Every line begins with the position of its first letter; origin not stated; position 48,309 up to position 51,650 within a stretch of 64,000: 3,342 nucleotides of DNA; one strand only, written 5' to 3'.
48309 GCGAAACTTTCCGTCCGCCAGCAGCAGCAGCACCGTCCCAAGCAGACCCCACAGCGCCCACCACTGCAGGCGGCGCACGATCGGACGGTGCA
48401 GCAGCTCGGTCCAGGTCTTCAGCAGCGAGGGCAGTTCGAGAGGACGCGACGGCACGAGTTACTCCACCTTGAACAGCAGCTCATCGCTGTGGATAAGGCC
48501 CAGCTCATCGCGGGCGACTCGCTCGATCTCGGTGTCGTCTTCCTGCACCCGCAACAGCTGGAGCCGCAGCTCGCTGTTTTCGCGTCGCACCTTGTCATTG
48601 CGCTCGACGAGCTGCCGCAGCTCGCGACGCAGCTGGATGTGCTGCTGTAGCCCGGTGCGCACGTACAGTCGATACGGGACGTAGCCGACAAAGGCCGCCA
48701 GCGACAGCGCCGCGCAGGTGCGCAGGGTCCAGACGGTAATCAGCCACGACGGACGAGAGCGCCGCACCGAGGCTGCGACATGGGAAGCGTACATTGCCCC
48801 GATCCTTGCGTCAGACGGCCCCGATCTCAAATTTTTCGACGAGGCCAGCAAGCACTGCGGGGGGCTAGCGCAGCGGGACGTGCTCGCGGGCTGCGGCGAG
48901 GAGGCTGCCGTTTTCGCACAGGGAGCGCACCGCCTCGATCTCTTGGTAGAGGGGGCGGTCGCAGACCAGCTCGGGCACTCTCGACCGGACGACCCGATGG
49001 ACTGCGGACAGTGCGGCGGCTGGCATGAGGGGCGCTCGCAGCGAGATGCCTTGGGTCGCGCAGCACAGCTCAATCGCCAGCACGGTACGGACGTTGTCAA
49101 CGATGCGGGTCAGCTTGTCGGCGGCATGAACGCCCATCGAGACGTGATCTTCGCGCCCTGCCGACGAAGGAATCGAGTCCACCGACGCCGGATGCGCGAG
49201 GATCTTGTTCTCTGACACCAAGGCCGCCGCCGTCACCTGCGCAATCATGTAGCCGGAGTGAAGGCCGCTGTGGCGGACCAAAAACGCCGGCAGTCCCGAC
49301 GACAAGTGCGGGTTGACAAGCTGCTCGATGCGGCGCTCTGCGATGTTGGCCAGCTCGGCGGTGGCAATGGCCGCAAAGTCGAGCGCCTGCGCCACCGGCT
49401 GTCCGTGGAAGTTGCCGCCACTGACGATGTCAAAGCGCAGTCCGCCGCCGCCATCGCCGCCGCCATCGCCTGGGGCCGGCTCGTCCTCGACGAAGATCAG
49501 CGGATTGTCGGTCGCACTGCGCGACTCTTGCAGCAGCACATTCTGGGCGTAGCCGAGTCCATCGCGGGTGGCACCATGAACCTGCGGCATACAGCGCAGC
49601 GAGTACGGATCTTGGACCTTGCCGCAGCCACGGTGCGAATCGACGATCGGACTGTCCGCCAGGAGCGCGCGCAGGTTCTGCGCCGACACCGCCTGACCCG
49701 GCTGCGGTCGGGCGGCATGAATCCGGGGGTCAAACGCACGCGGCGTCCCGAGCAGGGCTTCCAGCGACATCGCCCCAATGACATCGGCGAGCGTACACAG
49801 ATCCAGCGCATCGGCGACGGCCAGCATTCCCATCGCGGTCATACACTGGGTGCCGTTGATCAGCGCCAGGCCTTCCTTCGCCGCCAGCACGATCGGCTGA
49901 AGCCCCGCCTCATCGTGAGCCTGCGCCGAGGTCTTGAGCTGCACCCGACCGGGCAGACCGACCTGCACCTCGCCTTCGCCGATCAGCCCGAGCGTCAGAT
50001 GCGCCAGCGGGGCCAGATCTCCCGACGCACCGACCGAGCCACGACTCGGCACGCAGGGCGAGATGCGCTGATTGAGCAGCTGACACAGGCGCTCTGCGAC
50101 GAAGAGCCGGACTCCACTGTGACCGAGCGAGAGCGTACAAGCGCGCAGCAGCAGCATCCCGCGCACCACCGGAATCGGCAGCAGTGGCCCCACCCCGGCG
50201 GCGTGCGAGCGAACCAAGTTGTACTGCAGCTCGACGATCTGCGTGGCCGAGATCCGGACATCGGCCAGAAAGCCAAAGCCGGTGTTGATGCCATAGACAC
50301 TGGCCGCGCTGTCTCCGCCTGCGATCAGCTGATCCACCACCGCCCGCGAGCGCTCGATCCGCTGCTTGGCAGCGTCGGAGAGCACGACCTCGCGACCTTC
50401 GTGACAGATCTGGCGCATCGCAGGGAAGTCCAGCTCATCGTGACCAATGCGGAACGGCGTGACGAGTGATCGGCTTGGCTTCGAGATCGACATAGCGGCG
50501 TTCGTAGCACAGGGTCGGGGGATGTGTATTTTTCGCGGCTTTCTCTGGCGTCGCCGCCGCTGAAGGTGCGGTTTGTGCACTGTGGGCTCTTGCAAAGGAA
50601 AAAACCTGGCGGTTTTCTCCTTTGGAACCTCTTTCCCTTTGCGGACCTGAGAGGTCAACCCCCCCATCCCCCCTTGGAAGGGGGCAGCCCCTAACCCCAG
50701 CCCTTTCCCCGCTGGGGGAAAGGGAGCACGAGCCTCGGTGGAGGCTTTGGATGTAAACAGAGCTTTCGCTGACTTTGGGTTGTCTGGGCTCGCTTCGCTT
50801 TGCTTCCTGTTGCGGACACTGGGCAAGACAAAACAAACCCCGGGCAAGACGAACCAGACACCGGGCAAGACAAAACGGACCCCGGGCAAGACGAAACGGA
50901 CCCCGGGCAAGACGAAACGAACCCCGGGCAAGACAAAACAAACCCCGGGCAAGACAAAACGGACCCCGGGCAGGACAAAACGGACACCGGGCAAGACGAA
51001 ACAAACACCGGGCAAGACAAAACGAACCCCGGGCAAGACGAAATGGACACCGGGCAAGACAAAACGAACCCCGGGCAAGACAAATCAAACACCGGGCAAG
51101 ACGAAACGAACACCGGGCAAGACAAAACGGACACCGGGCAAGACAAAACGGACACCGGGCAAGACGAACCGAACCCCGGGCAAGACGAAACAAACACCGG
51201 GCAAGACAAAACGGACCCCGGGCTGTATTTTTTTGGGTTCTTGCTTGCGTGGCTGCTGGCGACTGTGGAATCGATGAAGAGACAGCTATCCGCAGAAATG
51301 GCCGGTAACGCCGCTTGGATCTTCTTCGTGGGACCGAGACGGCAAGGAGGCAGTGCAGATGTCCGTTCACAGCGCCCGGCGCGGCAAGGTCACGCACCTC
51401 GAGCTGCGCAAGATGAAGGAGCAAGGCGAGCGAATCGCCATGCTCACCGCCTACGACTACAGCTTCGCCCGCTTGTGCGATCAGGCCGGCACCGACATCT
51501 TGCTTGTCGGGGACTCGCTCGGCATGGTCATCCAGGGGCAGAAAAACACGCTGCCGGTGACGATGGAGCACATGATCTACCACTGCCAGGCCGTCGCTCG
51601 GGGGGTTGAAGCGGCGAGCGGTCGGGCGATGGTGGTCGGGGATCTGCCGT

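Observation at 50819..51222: Perfectly phased 21-bp x 19 tandem repeat (minisatellite) between the ammonia-lyase gene and panB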

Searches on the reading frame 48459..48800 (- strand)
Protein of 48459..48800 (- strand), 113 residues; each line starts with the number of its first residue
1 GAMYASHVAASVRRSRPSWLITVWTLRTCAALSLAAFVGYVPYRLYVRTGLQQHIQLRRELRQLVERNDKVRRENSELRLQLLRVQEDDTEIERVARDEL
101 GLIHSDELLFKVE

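Call 10: search_protein_families(library=pfam, proteins=[window:48459-48800:-], max_evalue=0.01)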
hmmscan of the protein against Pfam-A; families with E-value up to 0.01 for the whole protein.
window:48459-48800:- (113 aa): 2 families
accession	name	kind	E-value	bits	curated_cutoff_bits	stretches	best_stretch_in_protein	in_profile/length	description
PF04977.20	DivIC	-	8.6e-12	45.1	28.9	1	47-112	12-77/80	Septum formation initiator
PF06156.18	YabA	-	0.0028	18.6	30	1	51-91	21-61/103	Initiation control protein YabA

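Call 62: find_encoding_contigs(protein=window:48459-48794:-, flank=4000, max_places=10)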
Protein window:48459-48794:- (111 aa): 23 contigs read that carry it; 10 places shown.
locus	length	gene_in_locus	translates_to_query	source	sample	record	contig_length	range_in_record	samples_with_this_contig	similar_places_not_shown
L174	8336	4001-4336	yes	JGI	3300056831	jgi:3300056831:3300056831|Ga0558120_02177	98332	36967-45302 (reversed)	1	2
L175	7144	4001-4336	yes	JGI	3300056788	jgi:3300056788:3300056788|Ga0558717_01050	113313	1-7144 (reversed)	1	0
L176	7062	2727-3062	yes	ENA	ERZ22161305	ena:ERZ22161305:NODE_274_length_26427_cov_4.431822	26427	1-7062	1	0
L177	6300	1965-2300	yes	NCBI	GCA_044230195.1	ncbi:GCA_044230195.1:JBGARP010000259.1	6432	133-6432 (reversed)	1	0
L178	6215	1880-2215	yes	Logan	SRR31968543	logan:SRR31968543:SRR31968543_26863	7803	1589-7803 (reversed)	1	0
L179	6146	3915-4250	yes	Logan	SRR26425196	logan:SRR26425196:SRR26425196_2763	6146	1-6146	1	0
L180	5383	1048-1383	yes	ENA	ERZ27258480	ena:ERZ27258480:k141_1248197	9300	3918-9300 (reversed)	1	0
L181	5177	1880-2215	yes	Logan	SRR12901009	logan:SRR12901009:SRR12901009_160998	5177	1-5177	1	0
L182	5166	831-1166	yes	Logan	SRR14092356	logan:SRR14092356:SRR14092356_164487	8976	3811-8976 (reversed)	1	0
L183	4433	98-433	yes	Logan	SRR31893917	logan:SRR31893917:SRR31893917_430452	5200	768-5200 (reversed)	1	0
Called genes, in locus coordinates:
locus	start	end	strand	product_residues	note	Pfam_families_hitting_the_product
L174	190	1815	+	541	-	PF00221:Lyase_aromatic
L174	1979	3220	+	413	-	PF02463:SMC_N, PF11398:DUF2813 (faint), PF13175:AAA_15 (weak), PF13476:AAA_23 (weak), PF13555:AAA_29 (faint), PF13304:AAA_21, PF13175:AAA_15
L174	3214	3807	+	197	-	PF14103:DUF4276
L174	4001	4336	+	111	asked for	PF04977:DivIC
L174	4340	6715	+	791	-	PF13492:GAF_3 (faint), PF01590:GAF, PF13185:GAF_2 (weak), PF01590:GAF (weak), PF13185:GAF_2 (weak), PF00990:GGDEF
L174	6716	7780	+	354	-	-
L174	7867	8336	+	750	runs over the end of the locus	PF00069:Pkinase, PF07714:PK_Tyr_Ser-Thr, PF08308:PEGA (faint)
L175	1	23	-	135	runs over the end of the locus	PF01337:Barstar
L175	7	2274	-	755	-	PF00545:Ribonuclease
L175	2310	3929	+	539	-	PF00221:Lyase_aromatic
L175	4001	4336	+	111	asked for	PF04977:DivIC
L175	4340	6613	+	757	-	PF13492:GAF_3 (faint), PF01590:GAF, PF13185:GAF_2 (weak), PF01590:GAF (weak), PF13185:GAF_2 (weak), PF00990:GGDEF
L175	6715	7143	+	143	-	?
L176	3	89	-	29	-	?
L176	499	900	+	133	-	PF19772:DUF6258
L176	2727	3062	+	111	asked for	PF04977:DivIC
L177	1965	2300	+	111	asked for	PF04977:DivIC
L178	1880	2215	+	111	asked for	PF04977:DivIC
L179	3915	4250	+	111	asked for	PF04977:DivIC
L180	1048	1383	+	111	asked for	PF04977:DivIC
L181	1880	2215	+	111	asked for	PF04977:DivIC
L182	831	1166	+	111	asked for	PF04977:DivIC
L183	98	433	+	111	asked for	PF04977:DivIC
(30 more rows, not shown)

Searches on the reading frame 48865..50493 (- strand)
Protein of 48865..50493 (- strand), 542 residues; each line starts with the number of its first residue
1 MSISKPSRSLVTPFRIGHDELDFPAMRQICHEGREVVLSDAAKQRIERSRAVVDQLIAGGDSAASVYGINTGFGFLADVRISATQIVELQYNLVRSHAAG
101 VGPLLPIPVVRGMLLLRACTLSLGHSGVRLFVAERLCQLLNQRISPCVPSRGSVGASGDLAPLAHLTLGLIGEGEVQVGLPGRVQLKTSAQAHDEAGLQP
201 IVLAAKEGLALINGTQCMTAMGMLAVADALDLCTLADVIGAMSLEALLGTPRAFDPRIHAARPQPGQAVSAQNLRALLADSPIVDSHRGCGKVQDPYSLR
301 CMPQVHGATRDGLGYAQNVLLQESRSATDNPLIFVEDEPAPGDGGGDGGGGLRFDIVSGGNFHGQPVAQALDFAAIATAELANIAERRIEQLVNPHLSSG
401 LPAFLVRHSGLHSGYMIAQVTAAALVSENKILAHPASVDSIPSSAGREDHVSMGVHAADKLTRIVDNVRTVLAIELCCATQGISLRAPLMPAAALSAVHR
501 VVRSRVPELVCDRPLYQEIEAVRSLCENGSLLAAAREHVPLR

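Call 10: search_protein_families(library=pfam, proteins=[window:48865-50493:-], max_evalue=0.01)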
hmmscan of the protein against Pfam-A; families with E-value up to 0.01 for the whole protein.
window:48865-50493:- (542 aa): 1 family
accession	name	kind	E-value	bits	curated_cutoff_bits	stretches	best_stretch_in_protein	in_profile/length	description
PF00221.24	Lyase_aromatic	-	4.4e-188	626.1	27.3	1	24-503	4-465/466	Aromatic amino acid lyase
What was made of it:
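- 48865..50493 (-): Histidine/aromatic ammonia-lyase gene (HAL), 542 aa, true start ATG at 50493. The 737-aa ORF that runs into the array is an artefact. Pfam Lyase_aromatic E 4.4e-188 over residues 24-503 (call 10).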

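Call 22: find_encoding_contigs(protein=window:48865-50493:-, flank=6000, max_places=10)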
Protein window:48865-50493:- (542 aa): 1 contig read that carries it; 1 place shown.
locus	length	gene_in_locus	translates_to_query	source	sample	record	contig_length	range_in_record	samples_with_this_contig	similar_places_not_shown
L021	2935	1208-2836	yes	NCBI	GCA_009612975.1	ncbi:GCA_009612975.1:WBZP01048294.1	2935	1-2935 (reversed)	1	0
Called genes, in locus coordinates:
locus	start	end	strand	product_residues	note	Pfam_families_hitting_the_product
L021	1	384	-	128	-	?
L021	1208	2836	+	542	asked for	PF00221:Lyase_aromatic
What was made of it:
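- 48865..50493 (-): The exact 542-aa protein was called on an NCBI contig (call 22).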

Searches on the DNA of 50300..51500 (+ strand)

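Call 7: search_rna_families(source=window, start=50300, end=51500, threshold=evalue, max_evalue=1)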
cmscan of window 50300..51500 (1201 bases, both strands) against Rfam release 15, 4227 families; matches with E-value up to 1: 1.
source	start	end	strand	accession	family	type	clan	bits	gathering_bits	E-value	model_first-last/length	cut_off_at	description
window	50608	50721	-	RF02456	Diantho_3_UTR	Cis-reg;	-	17.9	100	0.1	1-205/205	no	Dianthovirus RNA2 3'UTR stem loops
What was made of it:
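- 50590..50761 (.): Strain-specific hairpin-rich segment with no counterpart in relatives. It has strong inverted repeats at 50590-50627 (17-nt arms) and 50701-50724 (10-nt perfect arms), and a hypervariable patch at 50733-50761. No Rfam family (call 7).
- On Known RNA families (Rfam 15): Only a spurious 17.9-bit hit to a viral UTR model whose gathering threshold is 100 (call 7).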

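Call 65: search_dna_similar(query=window:50541-51240:+, collection=plasmids, mode=distant, max_rows=10)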
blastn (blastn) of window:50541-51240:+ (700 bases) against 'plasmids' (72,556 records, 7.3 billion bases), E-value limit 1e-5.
No match.

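Call 66: search_dna_similar(query=window:50541-51240:+, collection=phages, mode=distant, max_rows=10)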
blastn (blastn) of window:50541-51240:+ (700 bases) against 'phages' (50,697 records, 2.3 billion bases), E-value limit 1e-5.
No match.

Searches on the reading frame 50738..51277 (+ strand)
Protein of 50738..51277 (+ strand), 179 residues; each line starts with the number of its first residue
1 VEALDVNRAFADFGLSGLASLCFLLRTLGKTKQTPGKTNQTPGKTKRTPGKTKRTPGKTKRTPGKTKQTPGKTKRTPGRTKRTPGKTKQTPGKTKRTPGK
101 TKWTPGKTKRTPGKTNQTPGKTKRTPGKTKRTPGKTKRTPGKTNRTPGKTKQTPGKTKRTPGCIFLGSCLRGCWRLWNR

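Call 10: search_protein_families(library=pfam, proteins=[window:50738-51277:+], max_evalue=0.01)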
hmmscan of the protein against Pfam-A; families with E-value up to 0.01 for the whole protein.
window:50738-51277:+ (179 aa): 1 family
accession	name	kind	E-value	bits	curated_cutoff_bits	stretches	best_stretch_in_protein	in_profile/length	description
PF20678.2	HV_Gp350_C-term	-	5.2e-05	22.7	26.4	2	31-105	70-144/442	Herpesvirus Envelope glycoprotein GP350 C-terminal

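Call 49: find_homologous_proteins(query=window:50738-51277:+, max_evalue=0.001)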
Query window:50738-51277:+: 5694 candidates shared short words with the query, none scored E <= 0.001.
